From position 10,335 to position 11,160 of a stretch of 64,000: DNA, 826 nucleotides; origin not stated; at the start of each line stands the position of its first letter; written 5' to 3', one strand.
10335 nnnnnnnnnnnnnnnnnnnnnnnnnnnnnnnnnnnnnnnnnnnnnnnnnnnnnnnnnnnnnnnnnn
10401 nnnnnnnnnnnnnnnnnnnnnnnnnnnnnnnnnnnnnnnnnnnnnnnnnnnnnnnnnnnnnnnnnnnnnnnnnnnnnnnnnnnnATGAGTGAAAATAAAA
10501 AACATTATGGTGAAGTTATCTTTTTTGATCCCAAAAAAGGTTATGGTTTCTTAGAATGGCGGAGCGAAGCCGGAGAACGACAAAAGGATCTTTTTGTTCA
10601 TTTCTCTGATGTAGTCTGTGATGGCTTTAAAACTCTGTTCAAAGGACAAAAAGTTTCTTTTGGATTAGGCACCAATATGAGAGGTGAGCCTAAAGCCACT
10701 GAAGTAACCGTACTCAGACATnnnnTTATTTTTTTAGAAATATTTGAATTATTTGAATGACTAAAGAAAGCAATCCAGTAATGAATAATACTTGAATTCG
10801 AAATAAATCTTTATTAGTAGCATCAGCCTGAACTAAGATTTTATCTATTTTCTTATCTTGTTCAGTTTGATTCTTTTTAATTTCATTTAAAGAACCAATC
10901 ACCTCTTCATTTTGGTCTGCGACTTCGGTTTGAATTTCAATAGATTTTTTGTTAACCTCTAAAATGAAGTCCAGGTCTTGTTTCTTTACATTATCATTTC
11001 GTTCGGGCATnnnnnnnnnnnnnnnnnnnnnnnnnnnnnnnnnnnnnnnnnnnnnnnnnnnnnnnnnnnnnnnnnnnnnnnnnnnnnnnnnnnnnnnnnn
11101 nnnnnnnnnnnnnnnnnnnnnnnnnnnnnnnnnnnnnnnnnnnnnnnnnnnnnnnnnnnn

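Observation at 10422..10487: H-type pseudoknot next to the ribosome-binding site of the phage cold-shock gene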

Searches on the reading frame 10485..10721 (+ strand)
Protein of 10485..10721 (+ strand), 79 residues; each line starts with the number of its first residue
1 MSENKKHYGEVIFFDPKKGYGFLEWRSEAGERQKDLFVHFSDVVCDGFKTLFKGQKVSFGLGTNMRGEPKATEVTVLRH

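Call 7: find_related_loci(query=window:10485-10721:+, collection=viral_contigs, flank=1500)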
Query window:10485-10721:+ (79 aa) in viral_contigs; peptide patterns used: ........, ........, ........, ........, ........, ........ (x = any residue, [..] = any of these).
26 stretches matched a pattern; 16 encode a relative of the query (tblastn E <= 1e-3); 16 distinct loci.
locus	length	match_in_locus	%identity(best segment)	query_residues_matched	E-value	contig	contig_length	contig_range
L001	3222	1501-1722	72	4-78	2e-35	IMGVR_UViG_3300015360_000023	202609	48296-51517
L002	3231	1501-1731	71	1-79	4e-34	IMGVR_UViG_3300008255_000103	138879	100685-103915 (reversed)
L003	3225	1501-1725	70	4-79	3e-34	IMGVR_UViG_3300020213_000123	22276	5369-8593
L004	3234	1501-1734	65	1-79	1e-33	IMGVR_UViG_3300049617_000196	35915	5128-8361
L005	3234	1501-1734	67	1-79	2e-33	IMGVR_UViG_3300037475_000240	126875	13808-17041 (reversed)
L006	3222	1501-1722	71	4-78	5e-33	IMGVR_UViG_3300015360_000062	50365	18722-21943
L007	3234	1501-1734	63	1-79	1e-32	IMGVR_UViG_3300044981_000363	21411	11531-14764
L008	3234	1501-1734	65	1-79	2e-32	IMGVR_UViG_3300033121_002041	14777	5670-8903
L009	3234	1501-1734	65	1-79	2e-32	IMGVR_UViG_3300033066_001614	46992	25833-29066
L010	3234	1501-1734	65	1-79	2e-32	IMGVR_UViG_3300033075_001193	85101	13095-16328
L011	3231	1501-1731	63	1-78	3e-32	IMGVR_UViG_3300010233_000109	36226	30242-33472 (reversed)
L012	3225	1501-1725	69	1-78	9e-32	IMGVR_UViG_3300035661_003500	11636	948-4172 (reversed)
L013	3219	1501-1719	69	6-79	5e-31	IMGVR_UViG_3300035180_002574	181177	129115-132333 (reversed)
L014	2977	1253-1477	64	4-79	3e-30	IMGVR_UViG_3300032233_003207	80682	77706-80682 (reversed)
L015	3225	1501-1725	62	4-79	4e-30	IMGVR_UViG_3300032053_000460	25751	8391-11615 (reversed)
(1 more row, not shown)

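Call 9: search_protein_families(library=pfam, proteins=[window:10485-10721:+], max_evalue=0.01)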
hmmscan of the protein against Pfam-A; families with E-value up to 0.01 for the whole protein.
window:10485-10721:+ (79 aa): 1 family
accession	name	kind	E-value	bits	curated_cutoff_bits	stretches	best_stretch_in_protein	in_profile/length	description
PF00313.28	CSD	-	1.4e-14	54.1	27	1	8-76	2-65/66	'Cold-shock' DNA-binding domain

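Call 21: list_cluster_members(proteins=[P0001, window:10061-10402:+, window:10485-10721:+])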
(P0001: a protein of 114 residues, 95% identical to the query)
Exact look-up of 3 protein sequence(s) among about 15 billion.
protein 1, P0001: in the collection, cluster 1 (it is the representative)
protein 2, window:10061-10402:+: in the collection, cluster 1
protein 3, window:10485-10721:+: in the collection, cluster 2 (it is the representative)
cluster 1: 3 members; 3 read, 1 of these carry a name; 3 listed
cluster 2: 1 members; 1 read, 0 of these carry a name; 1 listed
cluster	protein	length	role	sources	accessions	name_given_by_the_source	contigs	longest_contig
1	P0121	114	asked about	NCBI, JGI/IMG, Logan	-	-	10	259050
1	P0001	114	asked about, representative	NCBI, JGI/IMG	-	hypothetical protein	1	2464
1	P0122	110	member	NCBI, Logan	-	-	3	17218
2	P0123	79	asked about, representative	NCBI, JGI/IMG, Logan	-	-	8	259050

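Call 25: find_homologous_proteins(query=window:10485-10721:+, max_evalue=1e-20)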
Query window:10485-10721:+ (79 aa): 57 proteins with E <= 1e-20 among 63 candidates. Only proteins of 43 to 139 residues were searched: fused or split forms outside these lengths cannot appear, so this answer is no evidence that the protein stands alone or is whole; lengths 'longer' or 'shorter' looks for them.
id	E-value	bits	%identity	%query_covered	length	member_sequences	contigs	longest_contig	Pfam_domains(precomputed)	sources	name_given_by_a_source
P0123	1.0e-47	177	100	100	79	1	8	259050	PF00313.29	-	-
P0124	7.3e-33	130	75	100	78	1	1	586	PF00313.29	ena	-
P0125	9.3e-33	129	71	100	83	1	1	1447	PF00313.29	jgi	jgi:cold shock CspA family protein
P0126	6.1e-32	127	72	100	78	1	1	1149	PF00313.29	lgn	-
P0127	1.1e-31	126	75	96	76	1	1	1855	PF00313.29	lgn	-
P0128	3.4e-30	121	67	100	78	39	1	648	PF00313.29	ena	-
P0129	4.1e-30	121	71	100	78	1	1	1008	PF00313.29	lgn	-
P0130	6.2e-30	120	68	100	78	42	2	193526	PF00313.29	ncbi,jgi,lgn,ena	jgi:CspA family cold shock protein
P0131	8.2e-30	120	71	100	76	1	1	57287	PF00313.29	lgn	-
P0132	1.9e-29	119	75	92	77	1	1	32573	PF00313.29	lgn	-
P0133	2.7e-29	118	71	95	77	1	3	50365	PF00313.29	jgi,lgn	-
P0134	2.7e-29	118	70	100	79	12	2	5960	PF00313.29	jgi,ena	-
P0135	3.3e-29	118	67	100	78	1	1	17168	PF00313.29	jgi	jgi:cold shock protein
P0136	4.1e-29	118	71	100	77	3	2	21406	PF00313.29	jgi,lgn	jgi:cold shock protein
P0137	5.9e-29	117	67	100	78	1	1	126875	PF00313.29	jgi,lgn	jgi:cold shock CspA family protein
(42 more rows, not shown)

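Call 53: search_protein_families(library=phrogs, proteins=[window:10485-10721:+], max_evalue=0.001)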
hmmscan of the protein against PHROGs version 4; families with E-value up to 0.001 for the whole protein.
window:10485-10721:+ (79 aa): 1 family
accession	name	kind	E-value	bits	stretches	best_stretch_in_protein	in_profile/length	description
phrog_729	-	other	1e-12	48.7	1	3-76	10-79/277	cold shock protein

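Call 54: find_encoding_contigs(protein=P0127, flank=1000, max_places=3)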
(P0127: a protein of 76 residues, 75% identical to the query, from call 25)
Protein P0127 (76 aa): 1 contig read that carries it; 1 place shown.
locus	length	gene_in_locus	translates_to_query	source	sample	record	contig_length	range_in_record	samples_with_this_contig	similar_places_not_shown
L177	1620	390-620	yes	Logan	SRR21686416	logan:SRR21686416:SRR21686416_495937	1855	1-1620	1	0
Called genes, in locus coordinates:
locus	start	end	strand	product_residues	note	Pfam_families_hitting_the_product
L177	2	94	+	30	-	?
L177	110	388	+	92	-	-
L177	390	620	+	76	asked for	PF00313:CSD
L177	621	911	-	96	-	-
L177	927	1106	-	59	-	-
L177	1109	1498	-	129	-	-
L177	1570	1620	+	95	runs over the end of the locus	?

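Call 55: find_encoding_contigs(protein=P0132, flank=1000, max_places=3)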
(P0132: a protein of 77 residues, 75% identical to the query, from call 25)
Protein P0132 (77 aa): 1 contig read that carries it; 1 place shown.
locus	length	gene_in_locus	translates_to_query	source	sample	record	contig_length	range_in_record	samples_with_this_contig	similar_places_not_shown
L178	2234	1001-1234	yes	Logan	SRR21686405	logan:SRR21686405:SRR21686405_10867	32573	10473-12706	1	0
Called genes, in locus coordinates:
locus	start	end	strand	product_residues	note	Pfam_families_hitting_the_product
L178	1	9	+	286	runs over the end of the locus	PF01734:Patatin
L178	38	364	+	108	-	-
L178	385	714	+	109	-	-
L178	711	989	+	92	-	-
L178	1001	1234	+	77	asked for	PF00313:CSD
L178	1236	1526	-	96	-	-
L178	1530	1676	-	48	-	-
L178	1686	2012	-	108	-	-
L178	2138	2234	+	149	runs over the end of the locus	PF23140:Gp80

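Call 56: find_encoding_contigs(protein=P0124, flank=1000, max_places=3)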
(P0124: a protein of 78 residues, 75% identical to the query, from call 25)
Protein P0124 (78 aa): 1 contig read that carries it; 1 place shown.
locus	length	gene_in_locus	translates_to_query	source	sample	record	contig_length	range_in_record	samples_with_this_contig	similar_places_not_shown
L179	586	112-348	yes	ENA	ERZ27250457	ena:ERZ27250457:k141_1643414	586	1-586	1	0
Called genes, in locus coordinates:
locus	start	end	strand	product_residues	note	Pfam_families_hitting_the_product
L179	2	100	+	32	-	?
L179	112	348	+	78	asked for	PF00313:CSD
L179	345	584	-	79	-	?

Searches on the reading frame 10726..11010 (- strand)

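Call 9: search_protein_families(library=pfam, proteins=[window:10726-11010:-], max_evalue=0.01)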
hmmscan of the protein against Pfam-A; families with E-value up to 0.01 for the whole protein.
window:10726-11010:- (94 aa): 1 family
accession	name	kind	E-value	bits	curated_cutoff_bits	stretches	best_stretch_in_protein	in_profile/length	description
PF09406.16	DUF2004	-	0.0064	17.2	27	1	21-76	2-55/122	Protein of unknown function (DUF2004)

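Call 53: search_protein_families(library=phrogs, proteins=[window:10726-11010:-], max_evalue=0.001)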
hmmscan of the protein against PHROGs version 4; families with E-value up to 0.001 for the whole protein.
window:10726-11010:- (94 aa): 0 families
